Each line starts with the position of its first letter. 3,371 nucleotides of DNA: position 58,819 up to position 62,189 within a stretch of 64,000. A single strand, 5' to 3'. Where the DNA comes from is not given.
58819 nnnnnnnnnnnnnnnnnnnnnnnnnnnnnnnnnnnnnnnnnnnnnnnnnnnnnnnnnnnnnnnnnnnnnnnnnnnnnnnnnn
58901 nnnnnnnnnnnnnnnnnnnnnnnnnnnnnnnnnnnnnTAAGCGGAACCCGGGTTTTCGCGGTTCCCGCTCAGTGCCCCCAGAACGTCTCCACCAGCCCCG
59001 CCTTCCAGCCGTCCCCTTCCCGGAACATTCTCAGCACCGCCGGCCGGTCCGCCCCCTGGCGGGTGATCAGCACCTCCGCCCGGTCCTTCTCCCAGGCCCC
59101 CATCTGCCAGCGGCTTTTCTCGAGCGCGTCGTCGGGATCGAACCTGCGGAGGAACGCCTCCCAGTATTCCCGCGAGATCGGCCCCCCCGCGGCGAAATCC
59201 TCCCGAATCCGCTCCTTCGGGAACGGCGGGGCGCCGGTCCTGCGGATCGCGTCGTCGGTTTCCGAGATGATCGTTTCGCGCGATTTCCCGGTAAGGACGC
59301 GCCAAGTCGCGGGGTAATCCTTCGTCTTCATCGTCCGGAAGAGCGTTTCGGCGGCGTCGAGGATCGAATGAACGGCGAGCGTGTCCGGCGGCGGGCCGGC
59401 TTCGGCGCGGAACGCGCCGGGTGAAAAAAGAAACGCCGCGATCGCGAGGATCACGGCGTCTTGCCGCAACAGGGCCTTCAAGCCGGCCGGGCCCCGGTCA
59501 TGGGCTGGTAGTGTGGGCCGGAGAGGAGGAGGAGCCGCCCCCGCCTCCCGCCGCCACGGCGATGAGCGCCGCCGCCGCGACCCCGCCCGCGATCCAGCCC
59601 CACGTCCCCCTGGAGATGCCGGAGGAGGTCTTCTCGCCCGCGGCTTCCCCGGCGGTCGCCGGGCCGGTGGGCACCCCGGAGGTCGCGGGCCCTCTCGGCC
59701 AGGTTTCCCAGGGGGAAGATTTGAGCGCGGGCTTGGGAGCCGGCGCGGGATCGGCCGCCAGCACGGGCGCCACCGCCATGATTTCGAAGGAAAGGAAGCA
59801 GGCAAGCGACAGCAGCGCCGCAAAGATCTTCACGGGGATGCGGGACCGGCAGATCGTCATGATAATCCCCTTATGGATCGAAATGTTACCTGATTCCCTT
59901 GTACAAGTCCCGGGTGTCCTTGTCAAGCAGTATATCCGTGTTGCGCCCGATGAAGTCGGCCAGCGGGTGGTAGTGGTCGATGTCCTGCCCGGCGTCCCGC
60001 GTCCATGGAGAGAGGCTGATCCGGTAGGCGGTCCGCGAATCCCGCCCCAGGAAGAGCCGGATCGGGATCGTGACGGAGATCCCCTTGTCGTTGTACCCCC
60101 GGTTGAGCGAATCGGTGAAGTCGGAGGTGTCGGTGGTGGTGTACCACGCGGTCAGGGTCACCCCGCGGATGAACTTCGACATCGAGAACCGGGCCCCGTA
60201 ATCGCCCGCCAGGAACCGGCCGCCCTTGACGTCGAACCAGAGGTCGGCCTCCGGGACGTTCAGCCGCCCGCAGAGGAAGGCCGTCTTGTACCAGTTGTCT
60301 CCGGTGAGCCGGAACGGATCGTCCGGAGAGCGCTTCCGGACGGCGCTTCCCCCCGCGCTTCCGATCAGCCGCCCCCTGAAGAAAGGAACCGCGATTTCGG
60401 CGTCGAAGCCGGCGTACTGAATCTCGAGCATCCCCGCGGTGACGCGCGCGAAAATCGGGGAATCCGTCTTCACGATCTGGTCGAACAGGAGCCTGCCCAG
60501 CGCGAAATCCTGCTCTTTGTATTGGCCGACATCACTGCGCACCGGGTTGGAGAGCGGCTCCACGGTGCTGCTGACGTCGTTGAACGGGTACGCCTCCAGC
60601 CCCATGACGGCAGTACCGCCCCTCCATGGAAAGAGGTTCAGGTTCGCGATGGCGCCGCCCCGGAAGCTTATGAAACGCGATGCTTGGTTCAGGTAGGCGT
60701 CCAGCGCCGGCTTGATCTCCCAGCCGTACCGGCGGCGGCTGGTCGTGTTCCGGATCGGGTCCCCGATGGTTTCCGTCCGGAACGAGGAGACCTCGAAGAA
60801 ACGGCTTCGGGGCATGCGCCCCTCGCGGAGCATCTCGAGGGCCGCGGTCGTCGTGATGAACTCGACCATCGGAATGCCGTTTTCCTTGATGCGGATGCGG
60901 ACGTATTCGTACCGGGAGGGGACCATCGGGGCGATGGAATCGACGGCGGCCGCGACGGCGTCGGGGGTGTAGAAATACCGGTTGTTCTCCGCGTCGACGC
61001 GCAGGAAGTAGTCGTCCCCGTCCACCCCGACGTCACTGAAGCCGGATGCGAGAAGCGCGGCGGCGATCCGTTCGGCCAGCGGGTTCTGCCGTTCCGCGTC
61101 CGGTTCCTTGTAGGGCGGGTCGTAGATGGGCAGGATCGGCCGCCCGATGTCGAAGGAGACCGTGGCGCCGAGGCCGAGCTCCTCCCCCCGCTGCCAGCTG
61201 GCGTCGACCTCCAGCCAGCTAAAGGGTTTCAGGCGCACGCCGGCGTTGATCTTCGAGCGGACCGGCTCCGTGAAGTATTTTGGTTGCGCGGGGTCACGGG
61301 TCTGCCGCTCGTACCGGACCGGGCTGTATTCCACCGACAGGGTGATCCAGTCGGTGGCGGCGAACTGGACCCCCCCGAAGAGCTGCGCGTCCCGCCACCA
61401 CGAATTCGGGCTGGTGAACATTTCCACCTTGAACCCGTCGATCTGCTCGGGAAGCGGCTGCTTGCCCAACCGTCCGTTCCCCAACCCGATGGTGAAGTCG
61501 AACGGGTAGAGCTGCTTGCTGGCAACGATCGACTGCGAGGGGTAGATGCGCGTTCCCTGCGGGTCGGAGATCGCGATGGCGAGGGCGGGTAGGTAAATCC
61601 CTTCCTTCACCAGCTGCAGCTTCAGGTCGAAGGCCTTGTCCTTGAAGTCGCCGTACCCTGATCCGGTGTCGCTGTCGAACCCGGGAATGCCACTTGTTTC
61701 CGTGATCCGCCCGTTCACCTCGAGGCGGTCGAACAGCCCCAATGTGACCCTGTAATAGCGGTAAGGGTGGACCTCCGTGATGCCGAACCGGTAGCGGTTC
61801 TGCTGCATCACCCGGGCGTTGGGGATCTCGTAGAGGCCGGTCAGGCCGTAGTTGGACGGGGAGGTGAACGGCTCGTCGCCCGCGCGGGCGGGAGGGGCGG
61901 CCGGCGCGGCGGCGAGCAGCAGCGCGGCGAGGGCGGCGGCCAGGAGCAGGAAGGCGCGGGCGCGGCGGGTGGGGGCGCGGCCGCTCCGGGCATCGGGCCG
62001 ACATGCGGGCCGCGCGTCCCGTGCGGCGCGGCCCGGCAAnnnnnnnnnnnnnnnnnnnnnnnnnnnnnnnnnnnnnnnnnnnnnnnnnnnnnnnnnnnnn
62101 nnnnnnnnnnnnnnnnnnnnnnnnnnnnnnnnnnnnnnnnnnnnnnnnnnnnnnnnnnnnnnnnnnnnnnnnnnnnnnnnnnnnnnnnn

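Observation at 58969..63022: Rearranged gfc/yjb-type (group-4-capsule/EPS) operon: GfcC-like, YjbH/GfcD-like, then a GfcA/YjbE-like low-complexity protein and an extra secreted protein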

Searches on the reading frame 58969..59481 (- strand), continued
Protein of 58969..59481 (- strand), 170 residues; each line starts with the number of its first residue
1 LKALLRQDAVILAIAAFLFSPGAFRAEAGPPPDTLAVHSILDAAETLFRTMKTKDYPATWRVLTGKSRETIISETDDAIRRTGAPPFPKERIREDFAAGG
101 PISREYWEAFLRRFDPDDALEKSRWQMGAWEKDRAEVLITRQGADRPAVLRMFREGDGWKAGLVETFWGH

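Call 77: find_encoding_contigs(protein=P0437, flank=8000, max_places=2)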
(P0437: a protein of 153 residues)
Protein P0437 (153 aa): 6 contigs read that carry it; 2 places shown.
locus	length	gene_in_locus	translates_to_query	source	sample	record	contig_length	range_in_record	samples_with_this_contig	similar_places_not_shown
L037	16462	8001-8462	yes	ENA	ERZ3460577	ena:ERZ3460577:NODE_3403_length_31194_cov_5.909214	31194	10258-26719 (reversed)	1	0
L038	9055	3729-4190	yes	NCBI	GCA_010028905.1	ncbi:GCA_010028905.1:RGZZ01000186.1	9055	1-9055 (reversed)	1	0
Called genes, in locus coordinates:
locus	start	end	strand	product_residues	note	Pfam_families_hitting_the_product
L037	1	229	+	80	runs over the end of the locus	-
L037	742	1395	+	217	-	-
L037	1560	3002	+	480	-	PF00072:Response_reg, PF00211:Guanylate_cyc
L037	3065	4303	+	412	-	PF00884:Sulfatase, PF01663:Phosphodiest (faint)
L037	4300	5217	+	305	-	-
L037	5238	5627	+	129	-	-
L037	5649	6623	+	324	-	-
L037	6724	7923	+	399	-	PF00108:Thiolase_N, PF02803:Thiolase_C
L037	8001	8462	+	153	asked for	-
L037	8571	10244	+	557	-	PF01435:Peptidase_M48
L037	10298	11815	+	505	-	PF02113:Peptidase_S13, PF13354:Beta-lactamase2 (weak)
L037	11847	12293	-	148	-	PF01475:FUR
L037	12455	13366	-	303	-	-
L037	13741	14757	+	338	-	PF18152:DAHP_snth_FXD, PF00793:DAHP_synth_1, PF03102:NeuB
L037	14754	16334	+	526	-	PF04715:, PF00425:Chorismate_bind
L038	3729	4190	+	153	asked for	-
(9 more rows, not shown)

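Call 79: search_protein_families(library=pfam, proteins=[L035:3-1322:+], max_evalue=10)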
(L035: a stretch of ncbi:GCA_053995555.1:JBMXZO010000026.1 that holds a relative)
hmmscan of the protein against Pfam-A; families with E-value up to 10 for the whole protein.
L035:3-1322:+ (440 aa): 3 families
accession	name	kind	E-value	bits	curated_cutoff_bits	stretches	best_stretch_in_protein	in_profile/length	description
PF10531.15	SLBB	-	2.9e-25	88.3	27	3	85-135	1-49/55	SLBB domain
PF22461.2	SLBB_2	-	8e-18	64.8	27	3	179-237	3-63/79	SLBB domain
PF14478.12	DUF4430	-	0.1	13.5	23.8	1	357-406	24-67/72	Domain of unknown function (DUF4430)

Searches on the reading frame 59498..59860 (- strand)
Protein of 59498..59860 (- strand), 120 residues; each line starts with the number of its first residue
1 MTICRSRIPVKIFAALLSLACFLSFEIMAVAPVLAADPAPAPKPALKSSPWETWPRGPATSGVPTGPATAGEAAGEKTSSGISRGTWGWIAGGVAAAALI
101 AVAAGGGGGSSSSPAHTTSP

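Call 3: search_protein_families(library=pfam, proteins=[window:59498-59860:-], max_evalue=0.1)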
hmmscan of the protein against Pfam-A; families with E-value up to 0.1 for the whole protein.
window:59498-59860:- (120 aa): 0 families

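Call 4: search_protein_families(library=ncbifam, proteins=[window:59498-59860:-], max_evalue=0.1)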
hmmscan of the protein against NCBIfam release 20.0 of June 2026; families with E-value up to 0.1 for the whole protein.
window:59498-59860:- (120 aa): 0 families

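Call 8: find_encoding_contigs(protein=window:59498-59860:-, flank=10000, max_places=6)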
Protein window:59498-59860:- (120 aa): 3 contigs read that carry it; 1 place shown.
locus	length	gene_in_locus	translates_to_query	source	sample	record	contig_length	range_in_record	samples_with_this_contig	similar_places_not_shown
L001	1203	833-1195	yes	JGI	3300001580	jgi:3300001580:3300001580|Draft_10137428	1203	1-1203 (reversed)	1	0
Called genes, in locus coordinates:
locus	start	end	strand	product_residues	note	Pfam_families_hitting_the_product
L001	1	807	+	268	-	?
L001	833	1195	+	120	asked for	-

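Call 24: find_homologous_proteins(query=window:59501-59860:-, max_evalue=0.001)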
Query window:59501-59860:- (120 aa): 85 proteins with E <= 0.001 among 1647 candidates.
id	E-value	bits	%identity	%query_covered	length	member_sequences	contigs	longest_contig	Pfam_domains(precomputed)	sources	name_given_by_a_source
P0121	1.2e-67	243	100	100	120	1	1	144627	-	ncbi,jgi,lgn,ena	-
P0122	3.7e-49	184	84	96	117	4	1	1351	-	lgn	-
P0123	2.4e-46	175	78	78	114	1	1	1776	-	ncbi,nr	ncbi:MAG: hypothetical protein IH611_11060 [Deltaproteobacteria bacterium]|nr:hypothetical protein [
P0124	3.8e-46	174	76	73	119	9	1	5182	-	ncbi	-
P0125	4.3e-44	167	77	75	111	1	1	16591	-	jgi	-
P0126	3.9e-42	161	71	75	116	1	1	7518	-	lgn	-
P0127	8.6e-41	157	66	98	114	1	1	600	-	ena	-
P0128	1.5e-39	153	71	78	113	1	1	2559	-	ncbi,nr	ncbi:MAG: hypothetical protein H6Q84_3431 [Deltaproteobacteria bacterium]|nr:hypothetical protein [D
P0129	2.1e-39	152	64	75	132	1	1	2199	-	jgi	jgi:hypothetical protein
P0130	5.0e-37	145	68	78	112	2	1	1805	-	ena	-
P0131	2.3e-31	126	61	75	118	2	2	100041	-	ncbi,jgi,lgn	jgi:hypothetical protein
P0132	3.8e-31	126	60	78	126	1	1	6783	-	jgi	-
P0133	1.3e-30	124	59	75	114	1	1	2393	-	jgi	jgi:hypothetical protein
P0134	1.4e-30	124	59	78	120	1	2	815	-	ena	-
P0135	9.1e-28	115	60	87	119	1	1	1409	-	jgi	jgi:hypothetical protein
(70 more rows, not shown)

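Call 48: search_protein_families(library=pfam, alignment_id=A2, max_evalue=10)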
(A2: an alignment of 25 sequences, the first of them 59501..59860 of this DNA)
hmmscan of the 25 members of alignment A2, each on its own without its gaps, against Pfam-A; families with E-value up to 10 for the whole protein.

A. member 1, window:59501-59860:- (120 aa): 3 families
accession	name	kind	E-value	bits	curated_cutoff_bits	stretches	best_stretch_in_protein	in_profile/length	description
PF04625.18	DEC-1_N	-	0.44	10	29.2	1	13-58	103-144/403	DEC-1 protein, N-terminal region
PF11106.13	YjbE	-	0.96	10.2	27.9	1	61-118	17-74/79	Exopolysaccharide production protein YjbE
PF13786.12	DUF4179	-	6.1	7.8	30.1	0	89-112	6-28/94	Domain of unknown function (DUF4179)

B. families by the number of members that match (of 25 scanned): 11 families
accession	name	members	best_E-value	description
PF11106.13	YjbE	16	0.0009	Exopolysaccharide production protein YjbE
PF13786.12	DUF4179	13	0.038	Domain of unknown function (DUF4179)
PF17093.10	PBP_N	4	0.0071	Penicillin-binding protein N-terminus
PF04625.18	DEC-1_N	3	0.44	DEC-1 protein, N-terminal region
PF16954.10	HRG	2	0.095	Haem-transporter, endosomal/lysosomal, haem-responsive gene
PF20176.3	DUF6541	1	0.079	Family of unknown function (DUF6541)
PF09594.16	GT87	1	0.12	Glycosyltransferase family 87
PF09796.14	QCR10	1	0.3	Ubiquinol-cytochrome-c reductase complex subunit (QCR10)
PF10814.13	CwsA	1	0.56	Cell wall synthesis protein CwsA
PF15195.11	TMEM210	1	0.61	TMEM210 family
PF21415.2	SMK1_alpha_su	1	4.8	SMK1 alpha subunit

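Call 80: list_cluster_members(proteins=[P0121, P0206])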
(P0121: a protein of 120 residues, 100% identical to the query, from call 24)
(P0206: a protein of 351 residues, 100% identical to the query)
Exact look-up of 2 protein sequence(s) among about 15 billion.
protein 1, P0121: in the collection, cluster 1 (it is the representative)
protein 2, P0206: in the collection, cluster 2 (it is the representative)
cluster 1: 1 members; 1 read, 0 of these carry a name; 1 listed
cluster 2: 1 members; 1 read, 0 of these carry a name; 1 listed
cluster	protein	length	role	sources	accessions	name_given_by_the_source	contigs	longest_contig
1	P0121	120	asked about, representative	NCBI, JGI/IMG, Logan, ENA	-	-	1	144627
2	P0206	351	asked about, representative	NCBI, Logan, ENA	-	-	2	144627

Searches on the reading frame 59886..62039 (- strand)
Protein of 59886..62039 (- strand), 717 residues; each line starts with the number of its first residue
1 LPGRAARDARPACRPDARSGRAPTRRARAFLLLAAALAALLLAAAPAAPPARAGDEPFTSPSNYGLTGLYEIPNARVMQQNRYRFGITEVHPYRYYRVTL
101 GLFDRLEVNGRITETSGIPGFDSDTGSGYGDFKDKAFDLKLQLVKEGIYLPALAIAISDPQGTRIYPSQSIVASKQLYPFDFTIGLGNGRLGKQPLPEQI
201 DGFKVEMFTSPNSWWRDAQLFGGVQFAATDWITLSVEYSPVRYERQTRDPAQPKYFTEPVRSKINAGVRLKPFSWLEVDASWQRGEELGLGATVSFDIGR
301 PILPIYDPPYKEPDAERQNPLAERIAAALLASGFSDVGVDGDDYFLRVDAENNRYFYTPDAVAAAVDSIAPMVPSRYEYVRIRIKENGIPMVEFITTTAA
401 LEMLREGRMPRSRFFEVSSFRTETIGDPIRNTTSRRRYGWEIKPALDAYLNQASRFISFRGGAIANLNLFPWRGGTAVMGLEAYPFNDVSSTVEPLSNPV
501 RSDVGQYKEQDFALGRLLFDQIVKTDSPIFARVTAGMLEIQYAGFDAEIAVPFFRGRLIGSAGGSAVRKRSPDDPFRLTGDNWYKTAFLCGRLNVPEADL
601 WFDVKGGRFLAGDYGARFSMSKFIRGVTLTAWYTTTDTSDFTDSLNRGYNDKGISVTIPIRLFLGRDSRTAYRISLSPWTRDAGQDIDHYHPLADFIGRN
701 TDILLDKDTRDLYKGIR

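Call 3: search_protein_families(library=pfam, proteins=[window:59886-62039:-], max_evalue=0.1)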
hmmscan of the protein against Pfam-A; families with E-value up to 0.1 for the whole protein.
window:59886-62039:- (717 aa): 1 family
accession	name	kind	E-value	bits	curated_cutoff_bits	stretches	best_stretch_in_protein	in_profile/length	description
PF06082.17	YjbH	-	1.5e-122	411.1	24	1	62-697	3-656/658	Exopolysaccharide biosynthesis protein YbjH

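Call 4: search_protein_families(library=ncbifam, proteins=[window:59886-62039:-], max_evalue=0.1)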
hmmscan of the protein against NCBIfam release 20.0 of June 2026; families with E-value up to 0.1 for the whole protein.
window:59886-62039:- (717 aa): 0 families

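Call 41: search_solved_structures(query=window:59886-62039:-, max_evalue=1)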
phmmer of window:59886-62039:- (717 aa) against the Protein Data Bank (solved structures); distinct sequences matched with E-value up to 1: 0.
